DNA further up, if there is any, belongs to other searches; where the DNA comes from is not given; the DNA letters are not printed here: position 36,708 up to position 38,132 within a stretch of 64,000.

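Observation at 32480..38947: Candidate amide/amino-alcohol decoration module inside the CPS locus: HisC/CobD-like PLP enzyme + CapA metallophosphoesterase + sugar-transfer ATP-grasp + OCD/mu-crystallin dehydrogenase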

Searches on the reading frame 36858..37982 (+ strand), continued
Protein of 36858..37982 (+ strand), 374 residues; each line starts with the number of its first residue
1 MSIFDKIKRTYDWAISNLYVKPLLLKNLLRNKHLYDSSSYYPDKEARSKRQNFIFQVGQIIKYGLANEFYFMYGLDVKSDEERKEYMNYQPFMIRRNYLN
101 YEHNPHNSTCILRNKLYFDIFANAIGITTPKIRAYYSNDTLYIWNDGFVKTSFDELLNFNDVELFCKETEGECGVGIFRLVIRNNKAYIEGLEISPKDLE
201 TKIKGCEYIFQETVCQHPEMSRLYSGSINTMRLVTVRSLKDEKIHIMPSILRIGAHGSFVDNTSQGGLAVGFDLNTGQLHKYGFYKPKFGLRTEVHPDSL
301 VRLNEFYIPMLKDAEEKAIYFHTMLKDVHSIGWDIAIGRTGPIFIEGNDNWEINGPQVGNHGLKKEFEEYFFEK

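Call 67: search_protein_families(library=pfam, proteins=[L032:254-1192:+, L032:1213-2517:+, L011:11784-13010:+, L011:13024-14097:+, L011:14727-15458:+, L058:6977-8029:+, L058:11570-12415:+, L058:5065-6870:+], max_evalue=0.001)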
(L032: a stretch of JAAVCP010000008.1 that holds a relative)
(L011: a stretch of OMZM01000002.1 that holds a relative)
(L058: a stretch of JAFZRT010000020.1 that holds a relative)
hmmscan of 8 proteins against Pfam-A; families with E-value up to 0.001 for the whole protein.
L032:254-1192:+ (312 aa): 6 families
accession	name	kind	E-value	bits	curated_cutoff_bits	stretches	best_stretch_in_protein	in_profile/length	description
PF16363.11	GDP_Man_Dehyd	-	1.2e-71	242.3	27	1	1-280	67-332/332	GDP-mannose 4,6 dehydratase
PF01370.27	Epimerase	-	1.2e-47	162.8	20.9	1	2-208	57-240/240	NAD dependent epimerase/dehydratase family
PF07993.18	NAD_binding_4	-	2.1e-09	37.4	20.1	1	9-145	88-206/258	Male sterility protein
PF02719.21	Polysacc_synt_2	-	1.8e-08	34.4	20.2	1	1-70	69-130/293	Polysaccharide biosynthesis protein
PF04321.23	RmlD_sub_bind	-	0.00038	20.1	27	0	2-133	44-142/287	RmlD substrate binding domain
PF01073.25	3Beta_HSD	-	0.00084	18.9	22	0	96-191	128-224/280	3-beta hydroxysteroid dehydrogenase/isomerase family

L032:1213-2517:+ (434 aa): 2 families
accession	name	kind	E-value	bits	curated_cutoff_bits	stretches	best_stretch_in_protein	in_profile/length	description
PF13714.12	PEP_mutase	-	5.7e-56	190.2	31.5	1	150-408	1-240/240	Phosphoenolpyruvate phosphomutase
PF01467.32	CTP_transf_like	-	5e-12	46.6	21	1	13-130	7-128/133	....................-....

L011:11784-13010:+ (408 aa): 1 family
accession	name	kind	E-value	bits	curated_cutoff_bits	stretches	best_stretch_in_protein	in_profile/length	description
PF04932.20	Wzy_C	-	2e-13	50.8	31.7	1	186-335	2-149/149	O-Antigen ligase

L011:13024-14097:+ (357 aa): 2 families
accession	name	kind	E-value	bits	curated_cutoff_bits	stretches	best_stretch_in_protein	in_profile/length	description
PF00534.26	Glycos_transf_1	-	2.3e-32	112.4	26.4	1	180-333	16-171/172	Glycosyl transferases group 1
PF13692.12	Glyco_trans_1_4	-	1.5e-26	93.8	27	1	182-320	4-142/142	Glycosyl transferases group 1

L011:14727-15458:+ (243 aa): 1 family
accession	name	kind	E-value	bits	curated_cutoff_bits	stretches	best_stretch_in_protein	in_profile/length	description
PF03808.19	Glyco_tran_WecG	-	8.6e-53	179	27.4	1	51-223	2-168/168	Glycosyl transferase WecG/TagA/CpsF family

L058:6977-8029:+ (350 aa): 2 families
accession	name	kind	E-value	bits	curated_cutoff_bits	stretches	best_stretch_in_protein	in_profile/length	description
PF03462.23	PCRF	-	1.3e-58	198.4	24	1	17-203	2-193/194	PCRF domain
PF00472.26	RF-1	-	7.7e-43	145.6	35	1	214-323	2-116/116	RF-1 domain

L058:11570-12415:+ (281 aa): 0 families

L058:5065-6870:+ (601 aa): 3 families
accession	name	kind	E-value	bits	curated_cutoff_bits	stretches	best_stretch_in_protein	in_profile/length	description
PF00750.26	tRNA-synt_1d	-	1.6e-75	254.7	23.3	1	144-472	17-349/349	tRNA synthetases class I (R), catalytic domain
PF05746.21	DALR_1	-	2.4e-29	102.2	22.3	1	487-601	2-117/117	DALR anticodon binding domain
PF03485.21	Arg_tRNA_synt_N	-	2e-14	54.4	21.5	1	37-118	2-85/85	Arginyl tRNA synthetase N terminal domain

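Call 68: find_homologous_proteins(query=L032:5675-6574:+, max_evalue=1e-30)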
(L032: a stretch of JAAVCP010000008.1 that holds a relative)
Query L032:5675-6574:+ (299 aa): 4705 proteins with E <= 1e-30 among 6051 candidates; the best 120 are listed.
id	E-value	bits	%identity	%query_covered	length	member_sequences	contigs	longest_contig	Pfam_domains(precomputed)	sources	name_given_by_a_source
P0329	9.2e-198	673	100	100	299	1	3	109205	PF02423.22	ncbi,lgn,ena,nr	ncbi:MAG: ornithine cyclodeaminase [Bacteroides sp.]|nr:ornithine cyclodeaminase [Bacteroides sp.]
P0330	2.3e-145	501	73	100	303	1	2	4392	PF02423.22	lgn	-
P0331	7.1e-145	500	74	99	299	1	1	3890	PF02423.22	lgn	-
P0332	5.5e-144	497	72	100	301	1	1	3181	PF02423.22,PF03807.24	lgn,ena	-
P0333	8.7e-144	496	73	100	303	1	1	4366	PF02423.22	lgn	-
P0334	1.3e-143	496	72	99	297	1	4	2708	PF02423.22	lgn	-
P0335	1.8e-143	495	71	100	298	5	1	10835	PF02423.22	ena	-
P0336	2.1e-143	495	72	100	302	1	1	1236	PF02423.22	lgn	-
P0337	2.3e-143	495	72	100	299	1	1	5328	PF02423.22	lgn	-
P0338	4.1e-143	494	71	100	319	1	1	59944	PF02423.22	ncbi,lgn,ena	-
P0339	8.1e-143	493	72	99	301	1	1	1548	PF02423.22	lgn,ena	-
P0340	9.4e-143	493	72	100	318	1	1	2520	PF02423.22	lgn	-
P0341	1.0e-142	493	71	100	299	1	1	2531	PF02423.22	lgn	-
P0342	1.3e-142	492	71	99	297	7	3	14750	PF02423.22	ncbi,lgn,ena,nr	ncbi:MAG: ornithine cyclodeaminase [Bacteroidales bacterium]|nr:ornithine cyclodeaminase [Bacteroida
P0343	2.0e-142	492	73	99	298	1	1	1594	PF02423.22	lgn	-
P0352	2.2e-141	488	71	100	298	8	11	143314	PF02423.22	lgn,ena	-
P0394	3.4e-137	474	69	99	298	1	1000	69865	PF02423.22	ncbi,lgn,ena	-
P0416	3.4e-136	471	69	99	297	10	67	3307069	PF02423.22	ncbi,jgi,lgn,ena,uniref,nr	ncbi:ornithine cyclodeaminase [Muribaculum intestinale]|uniref:Ornithine cyclodeaminase n=1 Tax=Muri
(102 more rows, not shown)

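Call 69: fold_search(model_id=the predicted structure, library=pdb)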
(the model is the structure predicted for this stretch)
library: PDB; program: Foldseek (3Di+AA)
matches with E <= 10: 901; with E <= 0.001: 250
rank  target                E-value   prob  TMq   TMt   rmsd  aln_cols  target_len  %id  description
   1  5k2m_A                1.7e-06  1.00  0.35  0.47   6.1       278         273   13  Bifunctional LysX/ArgX from Thermococcus kodakarensis with LysW-gamma-AAA (released 2016-09-07)
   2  5zk6                  2.3e-06  1.00  0.39  0.49   6.6       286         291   14  Crystal structure of RimK complexed with RpsF (released 2019-03-27)
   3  4iwx                  3.2e-06  1.00  0.39  0.48   5.8       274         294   15  Rimk structure at 2.85A (released 2013-05-08)
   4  5zct_A                4.0e-06  1.00  0.38  0.48   6.4       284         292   15  The crystal structure of the poly-alpha-L-glutamate peptides synthetase RimK at 2.05 angstrom resolution. (released 2018-07-25)
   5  5zct_C                4.5e-06  1.00  0.38  0.47   6.4       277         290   16  The crystal structure of the poly-alpha-L-glutamate peptides synthetase RimK at 2.05 angstrom resolution. (released 2018-07-25)
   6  3vpb_A                5.1e-06  1.00  0.40  0.52   5.8       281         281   13  ArgX from Sulfolobus tokodaii complexed with LysW/Glu/ADP/Mg/Zn/Sulfate (released 2013-02-27)
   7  3lwb_A                5.4e-06  1.00  0.41  0.46   5.6       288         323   12  Crystal Structure of apo D-alanine:D-alanine Ligase (Ddl) from Mycobacterium tuberculosis (released 2010-03-09)
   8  3ax6_A                5.7e-06  1.00  0.35  0.37   4.8       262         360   14  Crystal structure of N5-carboxyaminoimidazole ribonucleotide synthetase from Thermotoga maritima (released 2012-04-25)
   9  3vpb_B                6.4e-06  1.00  0.39  0.50   5.9       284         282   13  ArgX from Sulfolobus tokodaii complexed with LysW/Glu/ADP/Mg/Zn/Sulfate (released 2013-02-27)
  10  5k2m_D                6.4e-06  1.00  0.36  0.47   5.4       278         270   13  Bifunctional LysX/ArgX from Thermococcus kodakarensis with LysW-gamma-AAA (released 2016-09-07)
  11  5k2m_H                1.2e-05  1.00  0.35  0.46   6.0       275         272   13  Bifunctional LysX/ArgX from Thermococcus kodakarensis with LysW-gamma-AAA (released 2016-09-07)
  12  6dgi_B                1.3e-05  1.00  0.34  0.38   8.2       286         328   11  The crystal structure of D-alanyl-alanine synthetase A from Vibrio cholerae O1 biovar eltor str. N16961 (released 2018-05-30)
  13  5dou_D                1.4e-05  1.00  0.36  0.11   6.1       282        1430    9  Crystal Structure of Human Carbamoyl phosphate synthetase I (CPS1), ligand-bound form (released 2015-12-09)
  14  3k5i_D                1.5e-05  1.00  0.34  0.34   5.9       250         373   10  Crystal structure of N5-carboxyaminoimidazole synthase from aspergillus clavatus in complex with ADP and 5-aminoimadaz (released 2009-10-20)
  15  9zok_C                1.5e-05  1.00  0.33  0.32   6.9       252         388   10  Crystal structure of Phosphoribosylaminoimidazole carboxylase from Burkholderia xenovorans (ADP complex) (released 2025-12-24)
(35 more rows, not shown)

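Call 70: find_encoding_contigs(protein=P0416, flank=9000, max_places=2)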
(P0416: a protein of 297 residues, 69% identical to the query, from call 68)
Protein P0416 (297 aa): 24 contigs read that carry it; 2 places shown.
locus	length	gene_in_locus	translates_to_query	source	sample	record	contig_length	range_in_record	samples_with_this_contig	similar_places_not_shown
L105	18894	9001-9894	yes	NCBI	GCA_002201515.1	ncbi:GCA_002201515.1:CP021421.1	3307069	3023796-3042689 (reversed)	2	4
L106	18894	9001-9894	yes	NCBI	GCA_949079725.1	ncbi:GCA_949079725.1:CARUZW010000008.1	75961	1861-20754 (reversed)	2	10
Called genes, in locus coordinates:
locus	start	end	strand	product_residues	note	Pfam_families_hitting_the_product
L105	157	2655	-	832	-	PF00403:HMA, PF00122:E1-E2_ATPase, PF00702:Hydrolase, PF00403:HMA (weak)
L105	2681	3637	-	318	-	PF01545:Cation_efflux, PF16916:ZT_dimer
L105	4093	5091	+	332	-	PF00056:Ldh_1_N, PF02866:Ldh_1_C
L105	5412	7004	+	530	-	-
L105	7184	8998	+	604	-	PF00483:NTP_transferase, PF12804:NTP_transf_3, PF00155:Aminotran_1_2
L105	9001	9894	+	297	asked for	PF02423:OCD_Mu_crystall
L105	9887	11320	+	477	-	PF01943:Polysacc_synt, PF13440:Polysacc_synt_3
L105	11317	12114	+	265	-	PF04991:LicD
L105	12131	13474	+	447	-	-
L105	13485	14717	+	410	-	PF13439:Glyco_transf_4, PF00534:Glycos_transf_1, PF13692:Glyco_trans_1_4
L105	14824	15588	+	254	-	PF00535:Glycos_transf_2, PF10111:Glyco_tranf_2_2 (weak), PF13641:Glyco_tranf_2_3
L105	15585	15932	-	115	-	PF01934:HepT-like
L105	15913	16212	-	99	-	PF01909:NTP_transf_2, PF18765:Polbeta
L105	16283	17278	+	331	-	PF01073:3Beta_HSD, PF01370:Epimerase, PF02719:Polysacc_synt_2 (faint), PF04321:RmlD_sub_bind, PF13460:NAD_binding_10, PF16363:GDP_Man_Dehyd, PF07993:NAD_binding_4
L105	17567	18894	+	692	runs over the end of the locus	-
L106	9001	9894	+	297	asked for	PF02423:OCD_Mu_crystall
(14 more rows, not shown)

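Call 71: find_encoding_contigs(protein=P0394, flank=9000, max_places=3)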
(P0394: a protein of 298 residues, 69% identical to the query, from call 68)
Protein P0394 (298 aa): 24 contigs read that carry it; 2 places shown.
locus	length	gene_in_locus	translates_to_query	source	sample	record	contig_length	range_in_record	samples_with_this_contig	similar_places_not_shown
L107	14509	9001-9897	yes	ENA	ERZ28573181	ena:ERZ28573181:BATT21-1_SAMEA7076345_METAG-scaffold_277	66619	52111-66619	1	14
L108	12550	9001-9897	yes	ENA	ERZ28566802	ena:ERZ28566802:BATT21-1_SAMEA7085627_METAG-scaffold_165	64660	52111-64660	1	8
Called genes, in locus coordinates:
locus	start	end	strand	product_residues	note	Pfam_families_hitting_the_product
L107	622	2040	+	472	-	PF13102:Phage_int_SAM_5 (weak), PF02899:Phage_int_SAM_1 (faint)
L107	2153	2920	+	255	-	-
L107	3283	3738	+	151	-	-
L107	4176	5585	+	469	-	PF03721:UDPG_MGDP_dh_N, PF00984:UDPG_MGDP_dh, PF03720:UDPG_MGDP_dh_C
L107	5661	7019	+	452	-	PF02463:SMC_N (faint), PF13175:AAA_15, PF13304:AAA_21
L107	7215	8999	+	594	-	PF12804:NTP_transf_3 (weak), PF00155:Aminotran_1_2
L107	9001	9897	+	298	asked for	PF02423:OCD_Mu_crystall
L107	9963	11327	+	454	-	PF01943:Polysacc_synt, PF13440:Polysacc_synt_3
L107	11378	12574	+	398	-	PF04464:Glyphos_transf (weak)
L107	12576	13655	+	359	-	-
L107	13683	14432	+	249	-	PF00535:Glycos_transf_2 (weak)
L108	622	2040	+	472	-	PF13102:Phage_int_SAM_5 (weak), PF02899:Phage_int_SAM_1 (faint)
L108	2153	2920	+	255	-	-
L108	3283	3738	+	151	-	-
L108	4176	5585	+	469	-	PF03721:UDPG_MGDP_dh_N, PF00984:UDPG_MGDP_dh, PF03720:UDPG_MGDP_dh_C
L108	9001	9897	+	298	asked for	PF02423:OCD_Mu_crystall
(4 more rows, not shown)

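Call 86: search_solved_structures(query=L008:4637-6445:+, max_evalue=0.001)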
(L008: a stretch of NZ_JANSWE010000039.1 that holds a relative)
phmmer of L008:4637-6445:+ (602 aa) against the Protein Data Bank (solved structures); distinct sequences matched with E-value up to 0.001: 55.
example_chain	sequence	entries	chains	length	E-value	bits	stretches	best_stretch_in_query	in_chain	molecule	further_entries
6oux_A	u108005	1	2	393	3.4e-39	138.2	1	266-602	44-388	Threonine phosphate decarboxylase-like enzyme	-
3ftb_A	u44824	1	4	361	1.2e-31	113.3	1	259-601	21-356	Histidinol-phosphate aminotransferase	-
1lc5_A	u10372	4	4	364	2.3e-27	99.2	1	265-600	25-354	L-Threonine-O-3-Phosphate Decarboxylase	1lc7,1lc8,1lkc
8bj1_A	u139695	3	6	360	1.4e-19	73.4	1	274-595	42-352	histidinol-phosphate aminotransferase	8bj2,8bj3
8bj4_A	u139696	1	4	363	1.4e-19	73.4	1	274-595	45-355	histidinol-phosphate aminotransferase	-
3fkd_A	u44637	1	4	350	6e-16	61.4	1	306-592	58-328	L-threonine-O-3-phosphate decarboxylase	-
3hdo_A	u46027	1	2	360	2.2e-14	56.3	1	284-550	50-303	Histidinol-phosphate aminotransferase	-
1fg3_A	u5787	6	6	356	1.1e-13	54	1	309-600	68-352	HISTIDINOL PHOSPHATE AMINOTRANSFERASE | HISTIDINOL-PHOSPHATE AMINOTRANSFERASE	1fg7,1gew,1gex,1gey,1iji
3ffh_A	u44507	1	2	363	1.3e-12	50.5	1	273-601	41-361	Histidinol-phosphate aminotransferase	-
3euc_A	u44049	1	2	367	4.6e-12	48.6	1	274-597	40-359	Histidinol-phosphate aminotransferase 2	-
1jyk_A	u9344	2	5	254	2e-11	46.5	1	2-108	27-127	CTP:phosphocholine Cytidylyltransferase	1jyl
3p1t_A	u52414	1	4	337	4.6e-11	45.3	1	310-598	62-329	Putative histidinol-phosphate aminotransferase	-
6pd1_A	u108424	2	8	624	1.2e-10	44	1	2-237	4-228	Nucleotidyl transferase/aminotransferase, class V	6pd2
3cq5_A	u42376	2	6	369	1.4e-10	43.7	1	315-577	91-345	Histidinol-phosphate aminotransferase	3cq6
3cq4_A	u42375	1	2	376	1.5e-10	43.6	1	315-577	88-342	Histidinol-phosphate aminotransferase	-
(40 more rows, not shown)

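Call 89: find_encoding_contigs(protein=P0338, flank=8000, max_places=2)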
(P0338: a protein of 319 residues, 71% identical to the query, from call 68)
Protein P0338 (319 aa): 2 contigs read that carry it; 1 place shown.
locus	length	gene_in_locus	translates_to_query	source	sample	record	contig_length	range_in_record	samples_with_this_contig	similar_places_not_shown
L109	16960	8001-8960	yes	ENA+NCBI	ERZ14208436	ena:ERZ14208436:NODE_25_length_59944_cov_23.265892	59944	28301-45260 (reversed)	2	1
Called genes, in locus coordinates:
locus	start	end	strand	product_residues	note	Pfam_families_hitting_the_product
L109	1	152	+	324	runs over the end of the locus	PF00535:Glycos_transf_2, PF10111:Glyco_tranf_2_2, PF13641:Glyco_tranf_2_3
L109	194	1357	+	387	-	PF02350:Epimerase_2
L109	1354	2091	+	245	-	PF05704:Caps_synth, PF12919:TcdA_TcdB (faint), PF04488:Gly_transf_sug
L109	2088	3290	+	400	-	-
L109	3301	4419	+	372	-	PF14897:EpsG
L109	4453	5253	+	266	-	PF00535:Glycos_transf_2, PF10111:Glyco_tranf_2_2, PF13506:Glyco_transf_21 (weak), PF13641:Glyco_tranf_2_3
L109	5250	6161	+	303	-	PF04991:LicD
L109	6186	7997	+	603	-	PF00483:NTP_transferase, PF12804:NTP_transf_3, PF00155:Aminotran_1_2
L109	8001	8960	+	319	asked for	PF02423:OCD_Mu_crystall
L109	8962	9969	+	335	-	PF02317:Octopine_DH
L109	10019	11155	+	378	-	PF13477:Glyco_trans_4_2, PF13439:Glyco_transf_4, PF13579:Glyco_trans_4_4, PF20706:GT4-conflict, PF00534:Glycos_transf_1, PF13692:Glyco_trans_1_4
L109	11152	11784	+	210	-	PF02397:Bac_transf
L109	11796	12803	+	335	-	PF01370:Epimerase, PF16363:GDP_Man_Dehyd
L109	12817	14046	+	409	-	PF00278:Orn_DAP_Arg_deC, PF02784:Orn_Arg_deC_N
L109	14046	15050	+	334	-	PF21360:PylC-like_N, PF02655:ATP-grasp_3, PF02786:CPSase_L_D2 (weak), PF08443:RimK (faint), PF07478:Dala_Dala_lig_C (weak), PF13535:ATP-grasp_4, PF15632:ATPgrasp_Ter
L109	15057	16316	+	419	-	PF01041:DegT_DnrJ_EryC1, PF00155:Aminotran_1_2 (weak), PF01041:DegT_DnrJ_EryC1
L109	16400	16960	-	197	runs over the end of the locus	-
